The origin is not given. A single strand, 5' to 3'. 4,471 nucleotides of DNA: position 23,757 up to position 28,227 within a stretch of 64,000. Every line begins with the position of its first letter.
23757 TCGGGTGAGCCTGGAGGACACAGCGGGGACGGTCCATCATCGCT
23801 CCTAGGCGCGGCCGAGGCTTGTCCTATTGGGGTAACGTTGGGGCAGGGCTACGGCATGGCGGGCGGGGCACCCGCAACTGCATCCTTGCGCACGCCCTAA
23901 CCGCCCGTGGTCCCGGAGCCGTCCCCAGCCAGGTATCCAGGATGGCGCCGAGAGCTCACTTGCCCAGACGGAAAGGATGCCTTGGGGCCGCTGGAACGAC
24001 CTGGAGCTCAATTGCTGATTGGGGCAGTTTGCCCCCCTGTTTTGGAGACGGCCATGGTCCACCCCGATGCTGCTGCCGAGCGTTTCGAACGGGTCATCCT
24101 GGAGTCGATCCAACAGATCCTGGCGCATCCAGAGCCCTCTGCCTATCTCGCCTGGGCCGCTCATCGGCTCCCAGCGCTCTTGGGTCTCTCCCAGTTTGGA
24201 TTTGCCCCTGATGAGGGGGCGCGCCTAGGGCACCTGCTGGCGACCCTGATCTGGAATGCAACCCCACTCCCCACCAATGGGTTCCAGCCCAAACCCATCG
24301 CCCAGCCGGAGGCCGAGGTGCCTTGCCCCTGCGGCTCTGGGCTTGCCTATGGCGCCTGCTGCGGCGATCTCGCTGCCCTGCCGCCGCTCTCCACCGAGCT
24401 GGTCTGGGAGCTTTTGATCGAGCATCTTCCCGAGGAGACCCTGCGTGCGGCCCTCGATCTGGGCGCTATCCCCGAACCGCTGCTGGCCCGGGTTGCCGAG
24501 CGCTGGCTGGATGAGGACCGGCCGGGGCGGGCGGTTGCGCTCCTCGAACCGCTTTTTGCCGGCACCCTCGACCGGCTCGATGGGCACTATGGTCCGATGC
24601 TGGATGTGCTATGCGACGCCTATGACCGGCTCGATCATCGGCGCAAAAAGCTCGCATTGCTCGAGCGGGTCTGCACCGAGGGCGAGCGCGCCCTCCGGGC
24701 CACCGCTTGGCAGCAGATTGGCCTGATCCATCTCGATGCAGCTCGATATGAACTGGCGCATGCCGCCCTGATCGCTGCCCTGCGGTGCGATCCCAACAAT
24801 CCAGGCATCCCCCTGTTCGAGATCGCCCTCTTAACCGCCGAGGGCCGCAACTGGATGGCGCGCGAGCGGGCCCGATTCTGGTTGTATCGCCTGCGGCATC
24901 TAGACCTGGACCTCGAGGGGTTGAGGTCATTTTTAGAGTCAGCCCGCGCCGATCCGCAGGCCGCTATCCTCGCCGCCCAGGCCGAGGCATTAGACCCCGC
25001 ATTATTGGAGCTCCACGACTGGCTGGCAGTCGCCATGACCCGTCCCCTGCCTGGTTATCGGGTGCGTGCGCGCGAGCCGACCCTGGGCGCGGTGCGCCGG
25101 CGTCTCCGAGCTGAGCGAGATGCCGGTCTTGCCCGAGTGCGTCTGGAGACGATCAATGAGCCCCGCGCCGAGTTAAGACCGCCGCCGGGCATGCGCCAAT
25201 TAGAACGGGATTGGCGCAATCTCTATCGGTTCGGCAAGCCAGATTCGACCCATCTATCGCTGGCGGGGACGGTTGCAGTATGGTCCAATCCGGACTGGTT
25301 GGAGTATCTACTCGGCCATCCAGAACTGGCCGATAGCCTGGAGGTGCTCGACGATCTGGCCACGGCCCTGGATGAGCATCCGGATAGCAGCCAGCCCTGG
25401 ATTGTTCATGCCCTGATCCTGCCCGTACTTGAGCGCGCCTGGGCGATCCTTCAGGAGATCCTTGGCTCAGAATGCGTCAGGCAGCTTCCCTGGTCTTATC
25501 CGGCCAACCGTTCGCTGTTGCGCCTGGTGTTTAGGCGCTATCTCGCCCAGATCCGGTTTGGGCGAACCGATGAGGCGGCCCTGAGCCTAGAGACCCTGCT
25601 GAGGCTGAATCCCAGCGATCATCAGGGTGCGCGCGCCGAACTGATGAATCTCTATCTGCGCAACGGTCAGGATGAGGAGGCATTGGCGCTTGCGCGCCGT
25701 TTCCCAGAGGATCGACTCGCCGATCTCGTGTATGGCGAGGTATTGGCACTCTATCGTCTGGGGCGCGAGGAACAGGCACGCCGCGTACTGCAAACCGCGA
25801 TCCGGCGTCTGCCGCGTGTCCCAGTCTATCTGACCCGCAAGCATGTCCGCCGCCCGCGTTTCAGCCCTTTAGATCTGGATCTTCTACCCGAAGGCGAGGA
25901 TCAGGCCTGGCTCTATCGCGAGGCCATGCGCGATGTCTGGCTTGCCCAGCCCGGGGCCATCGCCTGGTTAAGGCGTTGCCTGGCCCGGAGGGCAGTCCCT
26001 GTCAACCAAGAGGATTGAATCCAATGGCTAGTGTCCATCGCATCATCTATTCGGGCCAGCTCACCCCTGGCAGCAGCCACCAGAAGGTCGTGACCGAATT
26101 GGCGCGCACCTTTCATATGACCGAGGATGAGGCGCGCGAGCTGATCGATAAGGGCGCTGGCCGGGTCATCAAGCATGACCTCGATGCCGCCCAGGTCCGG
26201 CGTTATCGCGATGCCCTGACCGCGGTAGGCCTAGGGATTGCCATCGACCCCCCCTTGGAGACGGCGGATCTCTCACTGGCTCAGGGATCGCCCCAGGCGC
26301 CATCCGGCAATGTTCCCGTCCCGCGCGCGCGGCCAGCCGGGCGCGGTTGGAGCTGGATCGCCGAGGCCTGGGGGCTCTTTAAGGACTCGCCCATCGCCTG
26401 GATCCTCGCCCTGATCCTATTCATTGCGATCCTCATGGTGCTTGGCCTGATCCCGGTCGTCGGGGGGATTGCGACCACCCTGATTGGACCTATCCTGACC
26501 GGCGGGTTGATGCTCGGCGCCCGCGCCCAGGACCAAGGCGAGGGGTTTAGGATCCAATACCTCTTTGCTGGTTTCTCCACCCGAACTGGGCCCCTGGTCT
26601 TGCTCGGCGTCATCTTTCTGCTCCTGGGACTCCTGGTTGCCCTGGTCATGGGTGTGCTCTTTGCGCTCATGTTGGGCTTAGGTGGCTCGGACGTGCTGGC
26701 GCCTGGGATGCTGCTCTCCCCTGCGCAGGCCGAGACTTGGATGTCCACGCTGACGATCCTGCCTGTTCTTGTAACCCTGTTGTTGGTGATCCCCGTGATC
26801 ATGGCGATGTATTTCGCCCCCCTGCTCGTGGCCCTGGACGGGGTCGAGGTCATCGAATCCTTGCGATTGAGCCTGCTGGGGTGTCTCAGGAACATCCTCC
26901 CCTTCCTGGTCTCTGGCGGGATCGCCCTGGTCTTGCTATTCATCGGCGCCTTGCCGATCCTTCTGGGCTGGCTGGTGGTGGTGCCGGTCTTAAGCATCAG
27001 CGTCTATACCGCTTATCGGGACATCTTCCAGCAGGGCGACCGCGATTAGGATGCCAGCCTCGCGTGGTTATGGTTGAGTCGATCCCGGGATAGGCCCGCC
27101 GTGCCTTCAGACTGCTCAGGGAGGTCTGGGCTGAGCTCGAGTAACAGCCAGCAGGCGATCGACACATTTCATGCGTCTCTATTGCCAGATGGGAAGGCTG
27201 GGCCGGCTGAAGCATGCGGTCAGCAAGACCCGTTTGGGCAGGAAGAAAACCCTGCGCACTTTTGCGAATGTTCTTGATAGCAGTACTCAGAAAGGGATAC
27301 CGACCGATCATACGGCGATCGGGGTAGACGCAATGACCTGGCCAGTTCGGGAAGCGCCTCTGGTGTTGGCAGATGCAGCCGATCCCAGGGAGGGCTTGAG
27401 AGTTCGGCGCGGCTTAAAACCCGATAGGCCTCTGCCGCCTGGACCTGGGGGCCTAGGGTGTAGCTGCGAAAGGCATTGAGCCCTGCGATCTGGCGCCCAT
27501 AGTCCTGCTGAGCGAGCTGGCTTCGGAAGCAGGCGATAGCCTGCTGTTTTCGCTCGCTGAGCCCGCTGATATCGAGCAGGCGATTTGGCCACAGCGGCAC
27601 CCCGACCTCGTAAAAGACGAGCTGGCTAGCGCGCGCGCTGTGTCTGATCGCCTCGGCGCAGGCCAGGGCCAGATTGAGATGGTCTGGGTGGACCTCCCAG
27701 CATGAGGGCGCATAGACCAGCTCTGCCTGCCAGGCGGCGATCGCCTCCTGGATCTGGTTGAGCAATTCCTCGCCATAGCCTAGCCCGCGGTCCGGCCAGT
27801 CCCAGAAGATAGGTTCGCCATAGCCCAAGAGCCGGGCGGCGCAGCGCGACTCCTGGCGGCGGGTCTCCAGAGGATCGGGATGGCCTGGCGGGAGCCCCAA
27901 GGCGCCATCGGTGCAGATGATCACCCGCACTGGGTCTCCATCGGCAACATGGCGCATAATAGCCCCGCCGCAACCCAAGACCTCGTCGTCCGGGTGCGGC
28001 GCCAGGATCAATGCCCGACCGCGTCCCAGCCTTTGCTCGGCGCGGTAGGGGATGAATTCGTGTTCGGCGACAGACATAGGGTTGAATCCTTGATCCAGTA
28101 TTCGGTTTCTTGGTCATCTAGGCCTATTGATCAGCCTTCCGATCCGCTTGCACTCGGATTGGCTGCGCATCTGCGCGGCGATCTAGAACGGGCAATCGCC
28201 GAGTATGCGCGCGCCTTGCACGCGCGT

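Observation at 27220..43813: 16.6-kb envelope/protein-glycosylation island directly flanking the flagellar filament genes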

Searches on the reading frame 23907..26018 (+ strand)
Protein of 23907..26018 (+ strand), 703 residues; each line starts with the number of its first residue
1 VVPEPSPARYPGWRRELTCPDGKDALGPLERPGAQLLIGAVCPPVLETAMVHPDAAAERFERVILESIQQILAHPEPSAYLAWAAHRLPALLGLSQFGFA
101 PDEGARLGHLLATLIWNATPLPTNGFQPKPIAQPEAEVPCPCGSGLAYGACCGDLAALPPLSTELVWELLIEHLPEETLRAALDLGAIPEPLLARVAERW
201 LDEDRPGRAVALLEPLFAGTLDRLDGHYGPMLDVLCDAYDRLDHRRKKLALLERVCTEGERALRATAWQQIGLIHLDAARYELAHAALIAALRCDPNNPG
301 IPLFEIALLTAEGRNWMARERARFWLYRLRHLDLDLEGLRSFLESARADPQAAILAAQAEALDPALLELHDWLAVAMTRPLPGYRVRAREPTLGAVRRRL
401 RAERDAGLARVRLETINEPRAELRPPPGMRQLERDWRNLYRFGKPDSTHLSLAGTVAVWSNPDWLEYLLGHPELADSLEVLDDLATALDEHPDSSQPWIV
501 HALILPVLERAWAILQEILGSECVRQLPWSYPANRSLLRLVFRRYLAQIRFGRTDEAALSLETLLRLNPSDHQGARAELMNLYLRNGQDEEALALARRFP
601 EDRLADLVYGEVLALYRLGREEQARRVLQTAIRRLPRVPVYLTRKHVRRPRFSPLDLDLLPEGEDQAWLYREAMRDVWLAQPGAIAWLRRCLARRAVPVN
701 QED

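Call 5: search_protein_families(library=pfam, proteins=[window:23907-26018:+], max_evalue=0.01)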
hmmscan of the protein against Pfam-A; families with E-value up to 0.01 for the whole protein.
window:23907-26018:+ (703 aa): 9 families
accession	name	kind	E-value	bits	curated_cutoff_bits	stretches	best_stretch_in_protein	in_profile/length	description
PF07719.23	TPR_2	-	1.4e-08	34.6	27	0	265-298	1-34/34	Tetratricopeptide repeat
PF04910.20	Tcf25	-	3.3e-07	30.2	24.2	1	520-648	81-218/337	Transcriptional repressor TCF25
PF02810.21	SEC-C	-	2.1e-05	24.7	20.4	1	139-153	4-18/19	SEC-C motif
PF13181.12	TPR_8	-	9.8e-05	22.7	25.7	0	265-298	1-34/34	Tetratricopeptide repeat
PF13428.12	TPR_14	-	0.00014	22.6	23.5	0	575-611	3-43/44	Tetratricopeptide repeat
PF14559.12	TPR_19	-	0.00016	22.4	25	1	552-602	5-54/68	Tetratricopeptide repeat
PF13174.12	TPR_6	-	0.0016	19.4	26.3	0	613-636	8-31/33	Tetratricopeptide repeat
PF13414.12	TPR_11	-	0.0018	18.4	26.8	0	280-300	9-29/42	TPR repeat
PF00515.34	TPR_1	-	0.0034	17.6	27.8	0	265-298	1-34/34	Tetratricopeptide repeat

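Call 10: search_protein_families(library=ncbifam, proteins=[window:23907-26018:+], max_evalue=0.01)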
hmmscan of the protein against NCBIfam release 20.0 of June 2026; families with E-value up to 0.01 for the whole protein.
window:23907-26018:+ (703 aa): 3 families
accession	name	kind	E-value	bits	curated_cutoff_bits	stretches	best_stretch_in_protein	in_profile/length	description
NF052415.1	T3SS_chap_SctY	equivalog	9.3e-06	26.1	70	1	548-632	16-104/106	type III secretion apparatus assembly chaperone SctY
TIGR02521.1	type_IV_pilW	equivalog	0.00046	19.8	154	0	548-600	145-196/234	type IV pilus biogenesis/stability protein PilW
NF040959.1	MamA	equivalog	0.0018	17.7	200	0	235-301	77-141/204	magnetosome protein MamA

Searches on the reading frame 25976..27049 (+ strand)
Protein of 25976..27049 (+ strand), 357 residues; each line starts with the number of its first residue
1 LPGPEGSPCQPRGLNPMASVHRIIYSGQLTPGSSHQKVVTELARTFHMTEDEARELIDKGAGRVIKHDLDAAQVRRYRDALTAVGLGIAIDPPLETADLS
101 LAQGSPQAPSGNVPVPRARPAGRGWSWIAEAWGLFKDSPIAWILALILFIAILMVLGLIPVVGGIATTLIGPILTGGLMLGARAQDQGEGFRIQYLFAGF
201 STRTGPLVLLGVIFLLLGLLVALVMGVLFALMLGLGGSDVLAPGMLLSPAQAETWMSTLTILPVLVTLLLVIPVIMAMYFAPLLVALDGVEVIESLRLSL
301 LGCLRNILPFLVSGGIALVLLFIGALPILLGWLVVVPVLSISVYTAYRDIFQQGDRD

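Call 5: search_protein_families(library=pfam, proteins=[window:25976-27049:+], max_evalue=0.01)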
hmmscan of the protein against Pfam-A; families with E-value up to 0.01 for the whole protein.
window:25976-27049:+ (357 aa): 2 families
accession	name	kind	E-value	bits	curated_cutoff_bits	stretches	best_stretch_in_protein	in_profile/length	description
PF25231.1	DUF7847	-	3.5e-05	23.7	28.7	1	130-322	9-191/252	Domain of unknown function (DUF7847)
PF09955.14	DUF2189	-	0.00099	19.7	26.2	1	167-274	8-118/126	Predicted integral membrane protein (DUF2189)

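Call 10: search_protein_families(library=ncbifam, proteins=[window:25976-27049:+], max_evalue=0.01)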
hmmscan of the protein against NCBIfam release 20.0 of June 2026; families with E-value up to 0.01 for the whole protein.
window:25976-27049:+ (357 aa): 1 family
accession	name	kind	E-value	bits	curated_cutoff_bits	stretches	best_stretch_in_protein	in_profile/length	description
NF041043.1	BPSS1780_fam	subfamily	4.9e-59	199.5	90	1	121-352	1-246/247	BPSS1780 family membrane protein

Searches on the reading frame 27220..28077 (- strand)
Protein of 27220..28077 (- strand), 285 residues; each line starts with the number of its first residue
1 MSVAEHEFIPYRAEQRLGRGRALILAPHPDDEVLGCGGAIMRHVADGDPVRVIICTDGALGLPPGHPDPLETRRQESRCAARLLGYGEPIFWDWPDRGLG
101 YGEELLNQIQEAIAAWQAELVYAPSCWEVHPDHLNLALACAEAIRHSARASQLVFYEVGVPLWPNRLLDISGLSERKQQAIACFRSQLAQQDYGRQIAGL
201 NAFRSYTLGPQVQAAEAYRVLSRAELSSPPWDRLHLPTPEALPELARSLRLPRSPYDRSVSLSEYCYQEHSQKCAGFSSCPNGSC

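Call 4: search_protein_families(library=pfam, proteins=[window:27220-28077:-], max_evalue=0.01)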
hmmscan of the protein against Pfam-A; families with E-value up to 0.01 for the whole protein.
window:27220-28077:- (285 aa): 1 family
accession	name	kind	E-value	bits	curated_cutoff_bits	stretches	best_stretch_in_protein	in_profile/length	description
PF02585.22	PIG-L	-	2.1e-26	93.4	28.2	1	23-143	1-128/129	GlcNAc-PI de-N-acetylase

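Call 9: search_protein_families(library=ncbifam, proteins=[window:27220-28077:-], max_evalue=0.01)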
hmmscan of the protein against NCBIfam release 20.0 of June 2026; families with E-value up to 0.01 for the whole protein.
window:27220-28077:- (285 aa): 5 families
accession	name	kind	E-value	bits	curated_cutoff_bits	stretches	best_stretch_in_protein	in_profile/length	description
TIGR04001.1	thiol_BshB1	equivalog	1.2e-23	84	182.5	1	22-192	4-183/226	bacillithiol biosynthesis deacetylase BshB1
TIGR04000.1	thiol_BshB2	equivalog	6.6e-12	45.5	195.25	1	23-189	4-186/217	bacillithiol biosynthesis deacetylase BshB2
TIGR03445.1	mycothiol_MshB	equivalog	3.2e-06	27.2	224.35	1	24-60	2-38/284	N-acetyl-1-D-myo-inositol-2-amino-2-deoxy-alpha-D-glucopyranoside deacetylase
NF002557.0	PRK02122.1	subfamily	6.2e-06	24.6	384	1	16-59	367-410/653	glucosamine-6-phosphate deaminase-like protein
TIGR03446.1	mycothiol_Mca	equivalog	0.0001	22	277.15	1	23-104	4-92/283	mycothiol conjugate amidase Mca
